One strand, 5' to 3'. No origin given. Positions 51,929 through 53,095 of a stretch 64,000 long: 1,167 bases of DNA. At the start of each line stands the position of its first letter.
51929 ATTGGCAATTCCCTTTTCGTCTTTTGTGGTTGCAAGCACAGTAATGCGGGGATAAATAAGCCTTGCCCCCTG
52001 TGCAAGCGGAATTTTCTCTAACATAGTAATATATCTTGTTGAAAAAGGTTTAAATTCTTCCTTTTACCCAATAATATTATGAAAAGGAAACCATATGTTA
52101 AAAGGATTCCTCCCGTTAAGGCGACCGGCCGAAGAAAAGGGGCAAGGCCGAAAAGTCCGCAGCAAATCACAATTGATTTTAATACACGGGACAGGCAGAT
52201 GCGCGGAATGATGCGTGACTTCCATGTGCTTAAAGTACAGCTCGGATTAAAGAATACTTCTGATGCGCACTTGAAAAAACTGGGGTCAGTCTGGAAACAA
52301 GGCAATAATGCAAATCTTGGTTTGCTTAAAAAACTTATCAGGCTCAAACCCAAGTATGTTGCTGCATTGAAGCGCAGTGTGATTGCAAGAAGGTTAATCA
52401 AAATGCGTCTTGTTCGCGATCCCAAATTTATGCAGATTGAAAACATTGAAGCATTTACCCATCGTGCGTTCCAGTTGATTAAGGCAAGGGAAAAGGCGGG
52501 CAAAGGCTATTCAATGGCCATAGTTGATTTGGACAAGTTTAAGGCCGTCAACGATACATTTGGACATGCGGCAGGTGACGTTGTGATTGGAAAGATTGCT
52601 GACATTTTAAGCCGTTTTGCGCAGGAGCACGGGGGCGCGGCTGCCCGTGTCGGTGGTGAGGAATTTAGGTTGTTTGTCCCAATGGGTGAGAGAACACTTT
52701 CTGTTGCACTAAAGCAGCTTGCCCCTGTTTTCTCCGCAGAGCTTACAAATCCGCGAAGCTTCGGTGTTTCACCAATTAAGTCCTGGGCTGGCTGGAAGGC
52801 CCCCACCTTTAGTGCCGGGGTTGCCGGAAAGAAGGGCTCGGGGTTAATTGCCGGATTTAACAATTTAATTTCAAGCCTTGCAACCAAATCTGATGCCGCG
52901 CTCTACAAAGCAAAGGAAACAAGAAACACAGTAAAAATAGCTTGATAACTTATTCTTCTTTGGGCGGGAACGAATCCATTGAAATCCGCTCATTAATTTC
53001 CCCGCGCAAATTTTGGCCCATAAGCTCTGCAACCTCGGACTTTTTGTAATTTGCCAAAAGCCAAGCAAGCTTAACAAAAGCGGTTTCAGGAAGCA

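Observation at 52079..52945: Catalytically intact-looking GGDEF diguanylate cyclase embedded between archaea-specific gatE and gatD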

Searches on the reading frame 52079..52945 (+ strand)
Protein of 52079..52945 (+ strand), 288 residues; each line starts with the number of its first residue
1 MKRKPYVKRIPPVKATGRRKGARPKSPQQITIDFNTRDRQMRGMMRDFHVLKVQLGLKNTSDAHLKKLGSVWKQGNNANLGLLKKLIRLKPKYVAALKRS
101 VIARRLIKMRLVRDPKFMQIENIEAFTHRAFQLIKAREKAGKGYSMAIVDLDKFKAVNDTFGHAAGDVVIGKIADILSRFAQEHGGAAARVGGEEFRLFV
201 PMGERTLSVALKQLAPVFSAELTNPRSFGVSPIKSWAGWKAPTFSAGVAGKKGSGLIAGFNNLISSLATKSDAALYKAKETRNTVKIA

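Call 3: search_protein_families(library=pfam, proteins=[window:52079-52945:+], max_evalue=0.01)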
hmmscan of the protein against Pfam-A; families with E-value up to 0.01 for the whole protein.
window:52079-52945:+ (288 aa): 1 family
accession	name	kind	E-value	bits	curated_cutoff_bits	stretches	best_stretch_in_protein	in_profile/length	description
PF00990.26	GGDEF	-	3e-18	66.5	23.8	1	119-281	8-157/161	Diguanylate cyclase, GGDEF domain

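Call 4: search_protein_families(library=ncbifam, proteins=[window:52079-52945:+], max_evalue=0.01)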
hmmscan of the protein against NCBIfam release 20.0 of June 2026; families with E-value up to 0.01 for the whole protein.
window:52079-52945:+ (288 aa): 20 families
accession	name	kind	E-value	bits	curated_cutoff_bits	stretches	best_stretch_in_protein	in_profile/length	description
TIGR00254.1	GGDEF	domain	3.9e-19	69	37.4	1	119-285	12-164/168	diguanylate cyclase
NF038266.1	diguan_SiaD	equivalog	1.3e-18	67.3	290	1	79-280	65-246/252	biofilm regulation diguanylate cyclase SiaD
NF007423.1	PRK09966.1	equivalog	4.8e-17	61.9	325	1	119-206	246-332/390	diguanylate cyclase DgcN/YfiN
NF007135.0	PRK09581.1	equivalog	3.6e-16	59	474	1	117-285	297-452/457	PleD family two-component system response regulator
NF007380.0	PRK09894.1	equivalog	1.4e-15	57.4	256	1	137-211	152-223/296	diguanylate cyclase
NF041606.1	dguan_cyc_DgcA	equivalog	3.4e-15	55.8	370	1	140-200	206-265/340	diguanylate cyclase DgcA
NF011955.1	PRK15426.1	equivalog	5.7e-15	54.5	408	1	120-204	406-489/564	cellulose biosynthesis regulator diguanylate cyclase DgcQ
NF051473.1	DigCycDgcsShew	equivalog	1.4e-13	50.9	400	1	135-204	158-226/291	diguanylate cyclase DgcS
NF007298.0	PRK09776.1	equivalog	5.7e-13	47.7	1135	1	122-201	694-772/1111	diguanylate cyclase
NF045675.1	PhdiestaseDibA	equivalog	9.9e-13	47.3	980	1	117-207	208-297/623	phosphodiesterase DibA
NF047654.1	DiguCycDgcRLepto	equivalog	2.6e-12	46.3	500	1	129-280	153-287/295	diguanylate cyclase DgcR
NF047872.1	GGDEF_GdpS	equivalog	8.1e-12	45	400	1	119-200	194-274/355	GGDEF domain-containing protein GdpS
NF007474.0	PRK10060.1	equivalog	5.3e-10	38.1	782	1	122-281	247-387/663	cyclic di-GMP phosphodiesterase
NF052458.1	PhdiestGepA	equivalog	5.8e-09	34.7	1200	1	144-215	451-523/840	phosphodiesterase GepA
NF040885.1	diguan_DgcJ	equivalog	1.8e-08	33.7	500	1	144-199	373-427/493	diguanylate cyclase DgcJ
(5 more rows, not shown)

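Call 5: search_solved_structures(query=window:52079-52945:+, max_evalue=0.01, show_alignments=3)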
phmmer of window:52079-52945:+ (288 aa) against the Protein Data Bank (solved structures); distinct sequences matched with E-value up to 0.01: 47.
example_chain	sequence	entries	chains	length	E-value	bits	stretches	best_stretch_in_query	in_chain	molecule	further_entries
8wcn_A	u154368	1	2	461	6.7e-13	51.9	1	98-288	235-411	Diguanylate cyclase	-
6tts_A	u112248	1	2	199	3.2e-12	49.7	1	119-229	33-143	GGDEF diguanylate cyclase DgcB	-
4rnf_A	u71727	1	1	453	7.2e-12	48.5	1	121-222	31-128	Motility regulator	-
4rnh_A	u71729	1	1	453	7.2e-12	48.5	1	121-222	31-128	Motility regulator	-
3ign_A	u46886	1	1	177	1.1e-11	48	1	139-281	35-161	Diguanylate cyclase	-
7e6g_A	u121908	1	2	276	6.5e-11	45.4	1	78-203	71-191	Putative GGDEF domain protein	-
3icl_A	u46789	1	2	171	9.3e-11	44.9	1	121-231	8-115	EAL/GGDEF domain protein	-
6ttr_A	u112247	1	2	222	2e-10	43.8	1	119-229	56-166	GGDEF diguanylate cyclase DgcB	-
4wxw_A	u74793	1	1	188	3.4e-10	43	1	141-205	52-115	Uncharacterized protein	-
4wxo_A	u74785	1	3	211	3.7e-10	42.9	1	141-205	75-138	Uncharacterized protein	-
5euh_A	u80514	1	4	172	4.8e-10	42.6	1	138-224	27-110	Putative GGDEF domain membrane protein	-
3i5b_A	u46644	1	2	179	5.5e-10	42.4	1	144-202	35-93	WspR response regulator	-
3i5c_A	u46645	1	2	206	6.3e-10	42.2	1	143-202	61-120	Fusion of General control protein GCN4 and WSPR response regulator protein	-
9t28_A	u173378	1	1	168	7.1e-10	42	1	144-202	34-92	diguanylate cyclase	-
3bre_A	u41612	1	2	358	8.6e-10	41.7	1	104-202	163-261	Probable two-component response regulator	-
6zxb_A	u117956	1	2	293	1.5e-09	41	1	130-201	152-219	Putative GGDEF/response regulator receiver domain protein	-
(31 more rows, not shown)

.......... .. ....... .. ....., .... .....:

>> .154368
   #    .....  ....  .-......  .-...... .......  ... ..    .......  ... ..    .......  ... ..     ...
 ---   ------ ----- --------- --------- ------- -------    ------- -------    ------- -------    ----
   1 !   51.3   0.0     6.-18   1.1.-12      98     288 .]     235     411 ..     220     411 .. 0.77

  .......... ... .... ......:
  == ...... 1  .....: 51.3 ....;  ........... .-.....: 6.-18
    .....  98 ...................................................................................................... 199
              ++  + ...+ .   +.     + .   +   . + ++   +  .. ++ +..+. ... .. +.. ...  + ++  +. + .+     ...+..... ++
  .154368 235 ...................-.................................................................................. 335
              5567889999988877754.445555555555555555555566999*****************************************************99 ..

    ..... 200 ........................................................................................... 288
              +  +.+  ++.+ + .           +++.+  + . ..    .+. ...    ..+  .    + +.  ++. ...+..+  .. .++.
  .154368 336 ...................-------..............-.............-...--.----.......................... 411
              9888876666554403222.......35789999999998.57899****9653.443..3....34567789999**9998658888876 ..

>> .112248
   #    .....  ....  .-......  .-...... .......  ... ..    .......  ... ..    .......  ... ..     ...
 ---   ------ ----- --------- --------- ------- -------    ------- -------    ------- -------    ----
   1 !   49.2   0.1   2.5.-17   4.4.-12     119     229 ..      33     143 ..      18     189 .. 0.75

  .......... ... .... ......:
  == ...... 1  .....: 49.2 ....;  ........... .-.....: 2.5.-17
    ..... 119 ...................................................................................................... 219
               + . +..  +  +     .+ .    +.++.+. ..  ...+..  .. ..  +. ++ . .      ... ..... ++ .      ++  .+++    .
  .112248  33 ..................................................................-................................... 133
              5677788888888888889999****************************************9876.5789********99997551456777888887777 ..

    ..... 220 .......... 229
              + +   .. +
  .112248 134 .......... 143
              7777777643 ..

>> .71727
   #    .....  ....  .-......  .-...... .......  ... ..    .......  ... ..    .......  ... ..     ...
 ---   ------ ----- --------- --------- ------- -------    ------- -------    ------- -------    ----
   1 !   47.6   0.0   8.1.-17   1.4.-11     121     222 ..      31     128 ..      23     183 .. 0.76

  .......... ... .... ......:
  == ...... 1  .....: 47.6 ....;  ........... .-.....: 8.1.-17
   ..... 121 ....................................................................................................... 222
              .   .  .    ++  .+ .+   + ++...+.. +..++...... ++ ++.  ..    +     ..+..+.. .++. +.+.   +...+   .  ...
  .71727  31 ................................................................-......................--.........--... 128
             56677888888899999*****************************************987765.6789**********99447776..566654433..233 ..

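Call 6: find_homologous_proteins(query=window:52079-52945:+, max_evalue=0.001)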
Query window:52079-52945:+ (288 aa): 243 proteins with E <= 0.001 among 2339 candidates; the best 120 are listed.
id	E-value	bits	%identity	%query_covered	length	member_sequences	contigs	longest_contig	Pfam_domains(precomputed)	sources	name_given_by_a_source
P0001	7.7e-184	627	100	100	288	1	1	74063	PF00990.27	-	-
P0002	7.8e-86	306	54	93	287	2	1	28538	PF00990.27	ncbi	-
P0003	2.5e-85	304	53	94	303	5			PF00990.27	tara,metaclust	tara:strand:+ start:675 stop:1586 length:912 start_codon:yes stop_codon:yes gene_type:complete|metac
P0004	5.9e-85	303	53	98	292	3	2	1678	PF00990.27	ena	-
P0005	9.3e-83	296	50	100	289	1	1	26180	PF00990.27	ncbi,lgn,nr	ncbi:MAG: GGDEF domain-containing protein [Candidatus ainarchaeum sp.]|nr:GGDEF domain-containing pr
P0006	4.3e-76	274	50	90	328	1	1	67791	PF00990.27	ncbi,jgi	-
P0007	2.9e-72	261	49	94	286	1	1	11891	PF00990.27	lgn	-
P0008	2.6e-60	222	45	93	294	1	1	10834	PF00990.27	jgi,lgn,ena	-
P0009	2.5e-50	189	39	92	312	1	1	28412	PF00990.27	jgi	-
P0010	2.1e-40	157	52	55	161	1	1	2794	PF00990.27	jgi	-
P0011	1.0e-11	63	38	63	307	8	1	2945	PF00990.27,PF00072.31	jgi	jgi:diguanylate cyclase (GGDEF)-like protein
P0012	3.0e-11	61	34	59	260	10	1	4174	PF00990.27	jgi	jgi:diguanylate cyclase (GGDEF)-like protein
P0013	5.0e-11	61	35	52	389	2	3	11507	PF00990.27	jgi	jgi:diguanylate cyclase (GGDEF)-like protein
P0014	9.6e-11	60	42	33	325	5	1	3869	PF00990.27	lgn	-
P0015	1.8e-10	59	30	67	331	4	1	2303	PF00990.27,PF00072.31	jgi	jgi:two-component system cell cycle response regulator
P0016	3.4e-10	58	31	68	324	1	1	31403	PF08448.17,PF00990.27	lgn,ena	-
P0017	3.8e-10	58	37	50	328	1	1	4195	PF00990.27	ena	-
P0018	5.2e-10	57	34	54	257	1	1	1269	PF00990.27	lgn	-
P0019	8.7e-10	57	35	52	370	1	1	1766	PF00990.27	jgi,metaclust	metaclust:\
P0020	9.0e-10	57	34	60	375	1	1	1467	PF00990.27,PF13675.12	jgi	-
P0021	1.1e-9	56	34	66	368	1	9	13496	PF00990.27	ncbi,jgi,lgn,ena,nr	ncbi:MAG: GGDEF domain-containing protein [Pirellulaceae bacterium]|jgi:diguanylate cyclase (GGDEF)-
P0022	1.7e-9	56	38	40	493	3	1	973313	PF08447.19,PF01590.33,PF00990.27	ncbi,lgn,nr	ncbi:hypothetical protein ASG29_03960 [Sphingomonas sp. Leaf412]|nr:hypothetical protein ASG29_03960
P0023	1.7e-9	56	36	48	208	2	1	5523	PF00990.27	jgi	jgi:two-component system, cell cycle response regulator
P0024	2.0e-9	55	36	56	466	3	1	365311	PF00990.27,PF00072.31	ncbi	-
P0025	2.3e-9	55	38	52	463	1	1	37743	PF00990.27,PF00072.31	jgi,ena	jgi:two-component system cell cycle response regulator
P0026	2.4e-9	55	36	48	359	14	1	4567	PF00990.27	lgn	-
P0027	2.6e-9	55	33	50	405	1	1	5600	PF00990.27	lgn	-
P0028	3.0e-9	55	35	65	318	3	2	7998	PF00990.27,PF00072.31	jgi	jgi:diguanylate cyclase (GGDEF)-like protein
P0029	3.1e-9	55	34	58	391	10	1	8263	PF00990.27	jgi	-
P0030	3.4e-9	55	33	63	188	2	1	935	PF00990.27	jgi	jgi:diguanylate cyclase (GGDEF)-like protein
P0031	4.0e-9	54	40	48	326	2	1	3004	PF00990.27,PF00072.31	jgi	jgi:two-component system, cell cycle response regulator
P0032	4.5e-9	54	33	56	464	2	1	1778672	PF00990.27,PF00072.31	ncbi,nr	ncbi:diguanylate cyclase [Ruegeria sp. ANG-R]|nr:diguanylate cyclase [Ruegeria sp. ANG-R]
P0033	5.0e-9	54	51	24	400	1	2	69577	PF00990.27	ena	-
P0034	5.4e-9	54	32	55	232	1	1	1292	PF00990.27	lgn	-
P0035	5.8e-9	54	41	50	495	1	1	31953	PF05228.20,PF00990.27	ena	-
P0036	5.9e-9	54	46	25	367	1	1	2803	PF00990.27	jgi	jgi:diguanylate cyclase (GGDEF)-like protein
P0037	6.0e-9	54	47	25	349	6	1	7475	PF07701.21,PF00990.27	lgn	-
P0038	6.1e-9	54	35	53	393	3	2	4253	PF00990.27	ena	-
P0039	6.3e-9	54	39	48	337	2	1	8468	PF00990.27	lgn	-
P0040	7.7e-9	53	34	61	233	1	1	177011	PF00990.27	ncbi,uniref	ncbi:GGDEF domain-containing protein [Streptomyces sp. NPDC087420]|uniref:GGDEF domain-containing pr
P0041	9.5e-9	53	34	58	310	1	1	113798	PF00990.27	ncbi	-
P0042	9.9e-9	53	41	49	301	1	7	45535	PF00990.27,PF00072.31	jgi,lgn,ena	-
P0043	1.0e-8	53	38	34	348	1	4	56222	PF00990.27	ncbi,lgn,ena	-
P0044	1.2e-8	53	37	40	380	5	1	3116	PF13188.14,PF00989.32,PF00990.27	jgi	-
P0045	1.2e-8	53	34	47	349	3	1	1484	PF00990.27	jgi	jgi:diguanylate cyclase (GGDEF)-like protein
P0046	1.3e-8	53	31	60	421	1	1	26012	PF00990.27,PF13675.12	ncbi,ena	-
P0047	1.3e-8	53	33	57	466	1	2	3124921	PF00990.27,PF00072.31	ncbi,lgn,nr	ncbi:response regulator receiver modulated diguanylate cyclase [Rhodobacteraceae bacterium KLH11]|nr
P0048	1.4e-8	53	31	60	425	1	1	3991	PF00990.27,PF13675.12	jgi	jgi:diguanylate cyclase (GGDEF)-like protein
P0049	1.5e-8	53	38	31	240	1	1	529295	PF00990.27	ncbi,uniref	ncbi:GGDEF domain-containing protein [Roseateles sp. DB2]|uniref:GGDEF domain-containing protein n=1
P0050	2.1e-8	52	35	52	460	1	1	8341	PF00990.27,PF00072.31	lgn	-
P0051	2.2e-8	52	34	50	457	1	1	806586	PF00990.27,PF00072.31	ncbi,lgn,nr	ncbi:MAG TPA: PleD family two-component system response regulator [Rickettsiales bacterium]|nr:PleD 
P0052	2.4e-8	52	46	27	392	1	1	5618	PF00990.27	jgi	jgi:diguanylate cyclase (GGDEF)-like protein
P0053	2.5e-8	52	33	76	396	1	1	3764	PF00990.27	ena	-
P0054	2.5e-8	52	57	19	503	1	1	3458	PF08668.19,PF00990.27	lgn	-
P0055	2.6e-8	52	30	51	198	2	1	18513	PF00990.27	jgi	jgi:diguanylate cyclase (GGDEF)-like protein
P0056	3.2e-8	51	36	48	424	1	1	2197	PF00990.27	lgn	-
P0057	3.5e-8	51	45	26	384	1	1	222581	PF00990.27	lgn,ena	-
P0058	3.7e-8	51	34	51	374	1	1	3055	PF00990.27,PF00072.31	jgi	jgi:two-component system, cell cycle response regulator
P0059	3.8e-8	51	33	51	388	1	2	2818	PF00990.27,PF00072.31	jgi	jgi:two-component system, cell cycle response regulator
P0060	3.8e-8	51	36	53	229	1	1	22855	PF00990.27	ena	-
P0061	3.8e-8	51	34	51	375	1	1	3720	PF00990.27,PF00072.31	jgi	jgi:two-component system, cell cycle response regulator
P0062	5.0e-8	51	49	24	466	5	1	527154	PF00990.27,PF00072.31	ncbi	-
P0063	5.2e-8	51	41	38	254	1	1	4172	PF00990.27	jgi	jgi:diguanylate cyclase (GGDEF)-like protein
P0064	5.2e-8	51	34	53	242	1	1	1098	PF00498.32,PF16697.11,PF00990.27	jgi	jgi:diguanylate cyclase (GGDEF)-like protein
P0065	5.6e-8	51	36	48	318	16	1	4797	PF00990.27,PF00072.31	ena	-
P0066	5.7e-8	51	37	51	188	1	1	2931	PF00990.27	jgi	jgi:diguanylate cyclase (GGDEF)-like protein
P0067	7.1e-8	50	32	60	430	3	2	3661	PF00990.27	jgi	jgi:diguanylate cyclase (GGDEF)-like protein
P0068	7.2e-8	50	31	69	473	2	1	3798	PF07238.20,PF00990.27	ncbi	-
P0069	7.4e-8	50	32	53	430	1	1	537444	PF13188.14,PF12860.14,PF08448.17,PF00990.27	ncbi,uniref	ncbi:diguanylate cyclase [Xanthobacter sp. KR7-225]|uniref:GGDEF domain-containing protein n=1 Tax=X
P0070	8.0e-8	50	46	24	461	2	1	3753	PF00990.27,PF00072.31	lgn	-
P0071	8.3e-8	50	32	54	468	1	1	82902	PF00990.27,PF00072.31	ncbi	-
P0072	8.6e-8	50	50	20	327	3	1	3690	PF00990.27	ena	-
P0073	8.6e-8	50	42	30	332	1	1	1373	PF00990.27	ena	-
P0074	8.8e-8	50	38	56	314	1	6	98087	PF00990.27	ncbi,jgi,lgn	-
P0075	9.9e-8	50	27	65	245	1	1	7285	PF00990.27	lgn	-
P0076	1.1e-7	50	38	49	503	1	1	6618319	PF05228.20,PF00990.27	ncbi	ncbi:sensor domain-containing diguanylate cyclase [Roseibium sp. M-1]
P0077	1.1e-7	50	39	48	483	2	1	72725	PF05228.20,PF00990.27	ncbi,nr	ncbi:kinase [Labrenzia sp. OB1]|nr:kinase [Labrenzia sp. OB1]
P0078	1.1e-7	50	38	31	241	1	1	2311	PF00990.27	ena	-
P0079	1.1e-7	50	38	50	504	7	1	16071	PF05228.20,PF00990.27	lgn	-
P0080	1.1e-7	50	39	35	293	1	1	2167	PF00990.27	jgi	jgi:diguanylate cyclase (GGDEF)-like protein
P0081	1.2e-7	50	38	31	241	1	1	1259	PF00990.27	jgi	jgi:diguanylate cyclase (GGDEF)-like protein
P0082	1.2e-7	50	32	53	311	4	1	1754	PF00990.27,PF00072.31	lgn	-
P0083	1.2e-7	50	30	54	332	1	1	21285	PF00990.27,PF00072.31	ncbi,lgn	-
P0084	1.2e-7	50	34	58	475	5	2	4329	PF00990.27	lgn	-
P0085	1.3e-7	49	32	51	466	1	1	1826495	PF00990.27,PF00072.31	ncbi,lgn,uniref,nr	ncbi:response regulator receiver modulated diguanylate cyclase [Ruegeria halocynthiae]|uniref:diguan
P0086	1.4e-7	49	37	58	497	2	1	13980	PF08668.19,PF00990.27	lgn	-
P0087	1.5e-7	49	32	43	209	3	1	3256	PF00990.27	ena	-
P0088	1.5e-7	49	39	49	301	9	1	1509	PF00990.27,PF00072.31,PF17853.7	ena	-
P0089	1.5e-7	49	36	51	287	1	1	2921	PF00990.27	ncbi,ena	-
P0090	1.6e-7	49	32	53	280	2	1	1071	PF00990.27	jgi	jgi:diguanylate cyclase (GGDEF)-like protein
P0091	1.7e-7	49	45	25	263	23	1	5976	PF00990.27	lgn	-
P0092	1.7e-7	49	36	50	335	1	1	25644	PF00990.27,PF00072.31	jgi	-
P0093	1.8e-7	49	31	44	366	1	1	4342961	PF13188.14,PF08448.17,PF00990.27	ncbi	ncbi:GGDEF domain-containing protein [Solidesulfovibrio sp.]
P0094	1.8e-7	49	36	55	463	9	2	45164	PF00990.27,PF00072.31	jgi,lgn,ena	jgi:two-component system, cell cycle response regulator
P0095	1.8e-7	49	34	50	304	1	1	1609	PF13426.14,PF08448.17,PF00990.27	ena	-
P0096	1.9e-7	49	46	19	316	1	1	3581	PF00990.27,PF00072.31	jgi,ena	jgi:diguanylate cyclase (GGDEF)-like protein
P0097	2.1e-7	49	36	48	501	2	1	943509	PF05228.20,PF00990.27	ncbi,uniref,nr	ncbi:diguanylate cyclase [uncultured Roseibium sp.]|uniref:diguanylate cyclase domain-containing pro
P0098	2.1e-7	49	52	21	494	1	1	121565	PF05228.20,PF00990.27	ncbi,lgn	ncbi:MAG: diguanylate cyclase [Pseudomonadota bacterium]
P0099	2.1e-7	49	30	51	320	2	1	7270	PF00990.27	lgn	-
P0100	2.1e-7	49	36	49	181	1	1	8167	PF00990.27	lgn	-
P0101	2.2e-7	49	31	68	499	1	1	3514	PF08668.19,PF00990.27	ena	-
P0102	2.3e-7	49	36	53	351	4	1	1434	PF13185.13,PF01590.33,PF00990.27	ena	-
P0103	2.3e-7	49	44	24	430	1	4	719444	PF13188.14,PF12860.14,PF08448.17,PF00990.27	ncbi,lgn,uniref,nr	ncbi:sensor domain-containing diguanylate cyclase [Xanthobacter tagetidis]|uniref:sensor domain-cont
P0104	2.4e-7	49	38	48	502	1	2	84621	PF05228.20,PF00990.27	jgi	-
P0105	2.4e-7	49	44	24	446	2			PF13188.14,PF12860.14,PF08448.17,PF00990.27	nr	nr:sensor domain-containing diguanylate cyclase [Xanthobacter tagetidis]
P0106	2.7e-7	48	31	56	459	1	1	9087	PF00990.27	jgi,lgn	jgi:diguanylate cyclase (GGDEF)-like protein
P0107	2.7e-7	48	32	70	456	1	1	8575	PF00990.27,PF00072.31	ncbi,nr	ncbi:MAG TPA: PleD family two-component system response regulator [Thermohalobaculum sp.]|nr:PleD fa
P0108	2.7e-7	48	38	51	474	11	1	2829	PF00990.27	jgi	-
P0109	2.8e-7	48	37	51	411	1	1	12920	PF00990.27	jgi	jgi:diguanylate cyclase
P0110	2.8e-7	48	36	36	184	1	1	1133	PF00990.27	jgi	jgi:diguanylate cyclase (GGDEF)-like protein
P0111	3.1e-7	48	53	20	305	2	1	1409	PF08447.19,PF13426.14,PF13188.14,PF08448.17,PF00989.32,PF00990.27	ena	-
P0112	3.2e-7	48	31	66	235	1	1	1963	PF00990.27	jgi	-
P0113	3.5e-7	48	29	53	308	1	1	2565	PF00990.27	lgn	-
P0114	3.6e-7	48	36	47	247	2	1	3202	PF00990.27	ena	-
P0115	3.8e-7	48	30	68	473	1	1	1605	PF07238.20,PF00990.27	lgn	-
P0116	3.9e-7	48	43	26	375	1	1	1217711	PF00990.27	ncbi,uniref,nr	ncbi:GGDEF domain-containing protein [Zavarzinia compransoris]|uniref:GGDEF domain-containing protei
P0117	3.9e-7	48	43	25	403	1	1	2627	PF00990.27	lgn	-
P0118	4.1e-7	48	36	54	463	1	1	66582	PF00990.27,PF00072.31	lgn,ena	-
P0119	4.3e-7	48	38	48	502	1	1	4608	PF05228.20,PF00990.27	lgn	-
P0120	4.3e-7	48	26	65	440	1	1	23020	PF08447.19,PF13426.14,PF13188.14,PF08448.17,PF00989.32,PF00990.27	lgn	-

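Call 10: find_encoding_contigs(protein=P0005, flank=8000, max_places=3)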
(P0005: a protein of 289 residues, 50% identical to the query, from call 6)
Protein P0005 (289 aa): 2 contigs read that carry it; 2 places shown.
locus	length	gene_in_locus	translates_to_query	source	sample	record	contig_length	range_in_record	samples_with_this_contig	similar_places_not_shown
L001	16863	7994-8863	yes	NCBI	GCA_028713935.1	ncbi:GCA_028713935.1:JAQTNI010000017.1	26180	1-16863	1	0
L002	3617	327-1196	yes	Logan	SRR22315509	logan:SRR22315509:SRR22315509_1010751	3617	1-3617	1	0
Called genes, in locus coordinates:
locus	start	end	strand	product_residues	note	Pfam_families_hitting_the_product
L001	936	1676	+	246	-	PF01694:Rhomboid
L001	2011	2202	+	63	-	-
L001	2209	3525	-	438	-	PF07690:MFS_1, PF12832:MFS_1_like (weak), PF05977:MFS_3 (faint), PF07690:MFS_1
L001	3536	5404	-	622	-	PF02934:GatB_N, PF02938:GAD, PF02637:GatB_Yqey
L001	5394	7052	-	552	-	-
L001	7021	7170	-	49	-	-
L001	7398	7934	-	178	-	PF02525:Flavodoxin_2, PF03358:FMN_red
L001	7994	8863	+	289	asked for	PF00990:GGDEF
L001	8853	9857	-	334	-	PF13565:HTH_32 (faint), PF02796:HTH_7 (faint)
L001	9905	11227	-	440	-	PF18195:GatD_N, PF00710:Asparaginase, PF17763:Asparaginase_C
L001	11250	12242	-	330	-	-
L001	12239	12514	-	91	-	-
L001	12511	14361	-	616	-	PF04675:DNA_ligase_A_N, PF01068:DNA_ligase_A_M, PF09414:RNA_ligase (weak), PF04679:DNA_ligase_A_C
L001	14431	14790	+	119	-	-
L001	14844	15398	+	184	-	-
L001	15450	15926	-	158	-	PF01988:VIT1 (faint)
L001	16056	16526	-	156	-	-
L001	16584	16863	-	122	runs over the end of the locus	PF01850:PIN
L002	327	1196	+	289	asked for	PF00990:GGDEF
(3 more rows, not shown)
